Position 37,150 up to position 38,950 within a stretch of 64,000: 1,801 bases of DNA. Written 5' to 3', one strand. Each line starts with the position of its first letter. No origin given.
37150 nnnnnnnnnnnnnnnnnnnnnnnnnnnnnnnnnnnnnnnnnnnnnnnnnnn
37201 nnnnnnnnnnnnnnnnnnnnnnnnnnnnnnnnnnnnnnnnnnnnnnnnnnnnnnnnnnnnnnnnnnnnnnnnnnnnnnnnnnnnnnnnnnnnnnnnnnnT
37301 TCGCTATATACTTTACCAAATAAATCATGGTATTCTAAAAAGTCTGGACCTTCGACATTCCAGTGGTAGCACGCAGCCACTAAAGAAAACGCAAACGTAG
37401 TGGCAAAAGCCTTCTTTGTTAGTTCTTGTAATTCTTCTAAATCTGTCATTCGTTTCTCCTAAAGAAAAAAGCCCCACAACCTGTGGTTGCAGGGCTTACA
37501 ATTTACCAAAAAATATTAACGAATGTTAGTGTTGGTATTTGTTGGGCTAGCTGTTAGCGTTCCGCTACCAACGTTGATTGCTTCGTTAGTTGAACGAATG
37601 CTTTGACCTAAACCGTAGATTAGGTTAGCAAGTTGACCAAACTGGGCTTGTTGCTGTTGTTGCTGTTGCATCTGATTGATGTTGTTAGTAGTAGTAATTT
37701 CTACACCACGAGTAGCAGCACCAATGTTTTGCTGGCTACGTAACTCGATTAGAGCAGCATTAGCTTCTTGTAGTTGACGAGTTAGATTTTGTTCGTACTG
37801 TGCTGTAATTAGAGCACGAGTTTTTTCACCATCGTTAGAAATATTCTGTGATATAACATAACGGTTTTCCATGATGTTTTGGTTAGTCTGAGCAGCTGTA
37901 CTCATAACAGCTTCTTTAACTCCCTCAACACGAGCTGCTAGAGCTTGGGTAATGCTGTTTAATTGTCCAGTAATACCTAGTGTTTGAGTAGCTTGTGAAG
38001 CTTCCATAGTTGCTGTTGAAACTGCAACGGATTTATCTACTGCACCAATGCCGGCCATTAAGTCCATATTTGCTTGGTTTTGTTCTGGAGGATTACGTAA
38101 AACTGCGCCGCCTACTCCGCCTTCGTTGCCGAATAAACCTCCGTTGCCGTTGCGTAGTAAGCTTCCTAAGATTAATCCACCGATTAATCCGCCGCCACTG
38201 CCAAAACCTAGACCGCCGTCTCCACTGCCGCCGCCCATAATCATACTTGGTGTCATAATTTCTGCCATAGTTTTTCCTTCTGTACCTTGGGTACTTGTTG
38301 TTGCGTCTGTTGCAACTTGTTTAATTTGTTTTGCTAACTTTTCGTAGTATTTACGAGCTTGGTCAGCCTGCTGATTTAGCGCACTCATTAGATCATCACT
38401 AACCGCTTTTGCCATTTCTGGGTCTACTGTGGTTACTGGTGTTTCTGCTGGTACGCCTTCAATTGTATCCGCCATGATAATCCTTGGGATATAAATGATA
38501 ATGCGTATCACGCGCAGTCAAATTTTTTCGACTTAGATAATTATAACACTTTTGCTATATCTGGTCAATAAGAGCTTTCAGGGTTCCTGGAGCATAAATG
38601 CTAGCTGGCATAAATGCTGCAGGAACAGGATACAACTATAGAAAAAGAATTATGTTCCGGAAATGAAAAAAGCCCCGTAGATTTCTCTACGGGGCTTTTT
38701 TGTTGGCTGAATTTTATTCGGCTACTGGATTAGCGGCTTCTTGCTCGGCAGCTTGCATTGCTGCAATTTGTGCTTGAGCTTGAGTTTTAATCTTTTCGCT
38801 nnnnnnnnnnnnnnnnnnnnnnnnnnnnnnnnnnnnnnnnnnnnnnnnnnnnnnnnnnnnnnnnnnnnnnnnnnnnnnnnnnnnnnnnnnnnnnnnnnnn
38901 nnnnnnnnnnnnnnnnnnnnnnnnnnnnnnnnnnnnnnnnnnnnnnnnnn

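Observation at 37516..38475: Highly expressed 319-aa Gly/Gln-rich protein with glycine-zipper-like hydrophobic core and poly-Q tract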

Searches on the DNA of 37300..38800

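Call 70: search_rna_families(source=window, start=37300, end=38800, threshold=evalue, max_evalue=1)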
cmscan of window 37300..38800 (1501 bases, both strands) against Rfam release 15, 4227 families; matches with E-value up to 1: 14.
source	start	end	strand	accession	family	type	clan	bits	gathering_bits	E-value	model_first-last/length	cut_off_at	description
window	38622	38706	+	RF04312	trpB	Cis-reg;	-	28.7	59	0.16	1-107/107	no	trpB ncRNA motif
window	38582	38704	+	RF00515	PyrR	Cis-reg;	-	27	54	0.35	1-115/115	no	PyrR binding site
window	38661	38734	-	RF04312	trpB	Cis-reg;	-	26.4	59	0.45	1-107/107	no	trpB ncRNA motif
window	38650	38703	+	RF00506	Thr_leader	Cis-reg; leader;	-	25.7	55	0.032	1-118/118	no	Threonine operon leader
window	38634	38718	+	RF01770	rimP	Cis-reg; leader;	-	25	47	0.22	1-102/102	no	Gammaprotebacteria rimP leader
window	38565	38704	+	RF00514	His_leader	Cis-reg; leader;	-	23.3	49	0.39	1-126/126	no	Histidine operon leader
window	38663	38773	-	RF00514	His_leader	Cis-reg; leader;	-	22.9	49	0.47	1-126/126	no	Histidine operon leader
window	38664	38734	-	RF00506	Thr_leader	Cis-reg; leader;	-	22.6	55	0.18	1-118/118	no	Threonine operon leader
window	38649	38708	+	RF02067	STnc310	Gene; sRNA;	-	22.3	40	0.24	1-61/61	no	Salmonella enterica sRNA STnc310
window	38634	38704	+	RF01859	Phe_leader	Cis-reg; leader;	-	22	55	0.8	1-125/125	no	Phenylalanine leader peptide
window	38663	38740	-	RF01859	Phe_leader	Cis-reg; leader;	-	21.7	55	0.95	1-125/125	no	Phenylalanine leader peptide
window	38670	38721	-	RF02236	asX2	Gene; sRNA;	-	18.9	70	0.85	1-87/87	no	Xanthomonas sRNA asX2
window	38659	38701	-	RF00489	ctRNA_p42d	Gene; antisense;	-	18.3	50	0.97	1-46/46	no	ctRNA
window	38654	38694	-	RF02401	ClpQY_promoter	Cis-reg;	-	17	42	0.79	1-40/57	no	ClpQY promoter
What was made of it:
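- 38476..38533 (-): 5' UTR. Stem-loop at the predicted 5' end (38516-38533). Invariant element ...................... (38496-38517), containing TGATA-N5-TATCA. SD AAGGA (38481-38485). No Rfam match (call 70).
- Tried and rejected: Rfam on the UTR and terminator region gave only sub-threshold terminator-like hits (call 70).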
